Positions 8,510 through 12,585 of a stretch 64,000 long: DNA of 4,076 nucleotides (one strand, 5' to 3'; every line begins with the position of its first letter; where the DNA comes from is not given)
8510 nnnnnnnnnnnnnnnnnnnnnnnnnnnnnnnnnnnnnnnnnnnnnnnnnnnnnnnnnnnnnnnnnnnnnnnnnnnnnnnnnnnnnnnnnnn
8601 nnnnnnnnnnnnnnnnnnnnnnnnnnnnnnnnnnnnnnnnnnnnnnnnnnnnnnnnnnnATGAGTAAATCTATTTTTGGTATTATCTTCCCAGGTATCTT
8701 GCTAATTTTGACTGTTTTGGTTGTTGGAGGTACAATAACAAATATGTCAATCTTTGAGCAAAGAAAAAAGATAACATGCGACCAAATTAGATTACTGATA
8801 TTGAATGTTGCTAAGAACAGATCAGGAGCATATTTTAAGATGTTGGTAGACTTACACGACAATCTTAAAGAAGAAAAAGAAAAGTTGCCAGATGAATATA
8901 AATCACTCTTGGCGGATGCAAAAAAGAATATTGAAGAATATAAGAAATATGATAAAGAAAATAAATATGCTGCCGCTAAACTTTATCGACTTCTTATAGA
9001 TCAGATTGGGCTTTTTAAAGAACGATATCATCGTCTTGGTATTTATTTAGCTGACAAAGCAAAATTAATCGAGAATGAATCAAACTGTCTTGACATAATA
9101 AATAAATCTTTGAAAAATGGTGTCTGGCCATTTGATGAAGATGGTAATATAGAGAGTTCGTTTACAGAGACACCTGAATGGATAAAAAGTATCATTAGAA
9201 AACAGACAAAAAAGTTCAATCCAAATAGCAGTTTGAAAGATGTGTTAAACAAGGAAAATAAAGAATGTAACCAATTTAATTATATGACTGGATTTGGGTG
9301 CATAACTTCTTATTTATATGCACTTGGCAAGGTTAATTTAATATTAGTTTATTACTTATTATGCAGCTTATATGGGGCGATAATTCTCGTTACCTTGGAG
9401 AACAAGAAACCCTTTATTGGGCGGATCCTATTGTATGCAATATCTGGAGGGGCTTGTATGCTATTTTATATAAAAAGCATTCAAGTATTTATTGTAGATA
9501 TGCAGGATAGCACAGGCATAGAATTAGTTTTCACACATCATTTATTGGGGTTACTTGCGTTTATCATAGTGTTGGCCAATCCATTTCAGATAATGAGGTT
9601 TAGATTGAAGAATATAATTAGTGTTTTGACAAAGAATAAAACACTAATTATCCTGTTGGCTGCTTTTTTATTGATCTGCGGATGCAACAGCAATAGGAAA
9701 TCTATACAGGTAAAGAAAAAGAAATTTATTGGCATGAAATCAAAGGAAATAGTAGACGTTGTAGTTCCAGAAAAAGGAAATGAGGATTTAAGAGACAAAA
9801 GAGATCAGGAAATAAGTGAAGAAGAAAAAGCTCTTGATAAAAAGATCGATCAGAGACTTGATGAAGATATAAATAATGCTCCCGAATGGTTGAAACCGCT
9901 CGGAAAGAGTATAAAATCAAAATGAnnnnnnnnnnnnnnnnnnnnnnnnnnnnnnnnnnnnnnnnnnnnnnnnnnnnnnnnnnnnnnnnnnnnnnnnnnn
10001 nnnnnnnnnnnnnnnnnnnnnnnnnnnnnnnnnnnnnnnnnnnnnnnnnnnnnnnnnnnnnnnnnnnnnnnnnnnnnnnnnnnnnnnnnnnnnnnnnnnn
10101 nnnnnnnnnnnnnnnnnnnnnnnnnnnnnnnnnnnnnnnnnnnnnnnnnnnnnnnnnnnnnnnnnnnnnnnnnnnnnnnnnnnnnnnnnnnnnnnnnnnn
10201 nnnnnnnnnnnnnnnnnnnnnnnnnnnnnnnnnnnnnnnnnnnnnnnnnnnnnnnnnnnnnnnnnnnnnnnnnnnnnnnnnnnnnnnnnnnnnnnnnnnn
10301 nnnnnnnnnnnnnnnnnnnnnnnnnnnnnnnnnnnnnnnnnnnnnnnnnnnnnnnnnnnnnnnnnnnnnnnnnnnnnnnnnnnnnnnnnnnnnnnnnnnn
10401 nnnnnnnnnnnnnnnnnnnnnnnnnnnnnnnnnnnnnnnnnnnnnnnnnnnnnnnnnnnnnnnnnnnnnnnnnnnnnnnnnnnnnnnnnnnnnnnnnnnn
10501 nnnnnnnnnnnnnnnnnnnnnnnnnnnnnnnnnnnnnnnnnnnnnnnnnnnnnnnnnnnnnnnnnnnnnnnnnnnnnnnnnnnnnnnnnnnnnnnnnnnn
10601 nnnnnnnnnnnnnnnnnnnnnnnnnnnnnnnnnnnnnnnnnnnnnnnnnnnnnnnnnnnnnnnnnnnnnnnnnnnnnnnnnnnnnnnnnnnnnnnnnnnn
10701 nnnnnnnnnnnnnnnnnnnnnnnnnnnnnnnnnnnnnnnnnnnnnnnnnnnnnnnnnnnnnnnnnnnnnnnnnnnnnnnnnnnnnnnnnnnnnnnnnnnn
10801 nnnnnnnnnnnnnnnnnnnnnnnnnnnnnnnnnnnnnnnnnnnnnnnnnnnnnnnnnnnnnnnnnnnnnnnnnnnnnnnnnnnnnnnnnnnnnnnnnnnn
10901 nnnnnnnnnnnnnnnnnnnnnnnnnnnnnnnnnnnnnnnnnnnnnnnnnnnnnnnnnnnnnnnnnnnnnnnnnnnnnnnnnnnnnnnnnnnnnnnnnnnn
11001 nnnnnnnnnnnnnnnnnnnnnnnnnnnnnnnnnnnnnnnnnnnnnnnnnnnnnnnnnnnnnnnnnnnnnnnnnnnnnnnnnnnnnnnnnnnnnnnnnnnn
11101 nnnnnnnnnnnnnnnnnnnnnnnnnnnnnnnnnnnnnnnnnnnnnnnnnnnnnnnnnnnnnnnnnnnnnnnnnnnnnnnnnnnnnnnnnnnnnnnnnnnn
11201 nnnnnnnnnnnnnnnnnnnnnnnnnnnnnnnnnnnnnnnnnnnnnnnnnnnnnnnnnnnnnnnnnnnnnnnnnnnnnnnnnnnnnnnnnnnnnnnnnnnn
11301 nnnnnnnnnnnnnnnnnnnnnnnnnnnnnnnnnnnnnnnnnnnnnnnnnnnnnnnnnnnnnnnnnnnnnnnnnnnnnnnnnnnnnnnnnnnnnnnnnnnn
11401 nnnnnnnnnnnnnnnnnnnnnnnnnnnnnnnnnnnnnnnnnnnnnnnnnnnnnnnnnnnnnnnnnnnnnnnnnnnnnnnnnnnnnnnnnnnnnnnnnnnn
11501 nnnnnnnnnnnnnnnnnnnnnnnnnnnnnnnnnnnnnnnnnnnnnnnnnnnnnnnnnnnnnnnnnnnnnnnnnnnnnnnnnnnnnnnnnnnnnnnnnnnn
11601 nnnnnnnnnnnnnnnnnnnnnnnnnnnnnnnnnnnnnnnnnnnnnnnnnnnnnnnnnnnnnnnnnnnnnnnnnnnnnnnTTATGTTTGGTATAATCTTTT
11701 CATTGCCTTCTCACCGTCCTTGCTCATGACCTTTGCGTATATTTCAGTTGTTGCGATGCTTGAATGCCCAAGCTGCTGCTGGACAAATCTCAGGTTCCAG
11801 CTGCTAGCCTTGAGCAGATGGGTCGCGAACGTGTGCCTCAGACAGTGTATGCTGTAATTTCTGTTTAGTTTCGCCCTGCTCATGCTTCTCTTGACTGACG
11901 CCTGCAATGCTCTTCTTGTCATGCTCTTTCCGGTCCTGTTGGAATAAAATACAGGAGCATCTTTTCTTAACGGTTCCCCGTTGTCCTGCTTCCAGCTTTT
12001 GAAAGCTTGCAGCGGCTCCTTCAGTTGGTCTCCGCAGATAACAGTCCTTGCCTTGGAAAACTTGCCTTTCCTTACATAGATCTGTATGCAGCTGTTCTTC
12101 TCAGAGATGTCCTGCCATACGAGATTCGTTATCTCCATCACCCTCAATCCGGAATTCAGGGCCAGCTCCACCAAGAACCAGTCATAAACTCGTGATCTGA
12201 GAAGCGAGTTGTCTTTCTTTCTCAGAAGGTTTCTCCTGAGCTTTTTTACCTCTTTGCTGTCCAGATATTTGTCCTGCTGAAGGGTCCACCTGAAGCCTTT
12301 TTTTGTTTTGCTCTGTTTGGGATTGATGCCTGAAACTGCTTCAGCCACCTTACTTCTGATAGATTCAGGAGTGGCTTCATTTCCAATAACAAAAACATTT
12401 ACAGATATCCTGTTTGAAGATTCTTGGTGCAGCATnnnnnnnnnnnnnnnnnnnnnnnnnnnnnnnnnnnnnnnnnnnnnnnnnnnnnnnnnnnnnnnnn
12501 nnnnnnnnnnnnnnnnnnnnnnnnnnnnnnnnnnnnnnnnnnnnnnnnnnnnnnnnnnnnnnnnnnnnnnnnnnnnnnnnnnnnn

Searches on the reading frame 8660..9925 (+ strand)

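Call 39: search_protein_families(library=pfam, proteins=[window:8660-9925:+], max_evalue=0.01)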
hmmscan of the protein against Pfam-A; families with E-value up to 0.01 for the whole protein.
window:8660-9925:+ (421 aa): 1 family
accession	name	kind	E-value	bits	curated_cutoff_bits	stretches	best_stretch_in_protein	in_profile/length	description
PF05082.18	Rop-like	-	0.008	16.4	27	0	60-102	19-57/64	Rop-like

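Call 79: search_protein_families(library=phrogs, proteins=[window:8660-9925:+], max_evalue=0.01)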
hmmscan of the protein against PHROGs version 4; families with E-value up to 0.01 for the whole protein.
window:8660-9925:+ (421 aa): 0 families

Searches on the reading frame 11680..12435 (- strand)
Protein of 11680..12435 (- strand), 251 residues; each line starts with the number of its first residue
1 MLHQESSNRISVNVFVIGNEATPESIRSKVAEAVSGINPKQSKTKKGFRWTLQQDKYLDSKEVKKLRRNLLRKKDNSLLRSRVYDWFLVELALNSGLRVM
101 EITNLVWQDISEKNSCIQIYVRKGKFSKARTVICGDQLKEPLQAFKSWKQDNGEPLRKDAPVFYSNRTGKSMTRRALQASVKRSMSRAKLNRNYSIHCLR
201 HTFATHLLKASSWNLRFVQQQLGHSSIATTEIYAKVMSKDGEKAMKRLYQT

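Call 39: search_protein_families(library=pfam, proteins=[window:11680-12435:-], max_evalue=0.01)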
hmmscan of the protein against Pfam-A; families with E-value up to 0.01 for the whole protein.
window:11680-12435:- (251 aa): 1 family
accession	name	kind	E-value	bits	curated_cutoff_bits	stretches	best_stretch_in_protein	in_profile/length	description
PF00589.27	Phage_integrase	-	2.3e-32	112.6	27.1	1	57-236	2-168/172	Phage integrase family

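Call 79: search_protein_families(library=phrogs, proteins=[window:11680-12435:-], max_evalue=0.01)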
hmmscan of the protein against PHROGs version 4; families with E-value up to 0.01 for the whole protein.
window:11680-12435:- (251 aa): 5 families
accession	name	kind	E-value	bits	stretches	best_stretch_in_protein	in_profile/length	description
phrog_216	-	integration and excision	4.1e-42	145.3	1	43-249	41-237/301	integrase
phrog_1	-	integration and excision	4.2e-36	126.4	1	52-248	265-447/611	integrase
phrog_7685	-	integration and excision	1.1e-10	42.5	1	130-247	129-234/240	integrase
phrog_7269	-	integration and excision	1.5e-08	35.5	1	183-246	15-79/89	integrase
phrog_23271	-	unknown function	0.00014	22.8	1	197-238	12-52/67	-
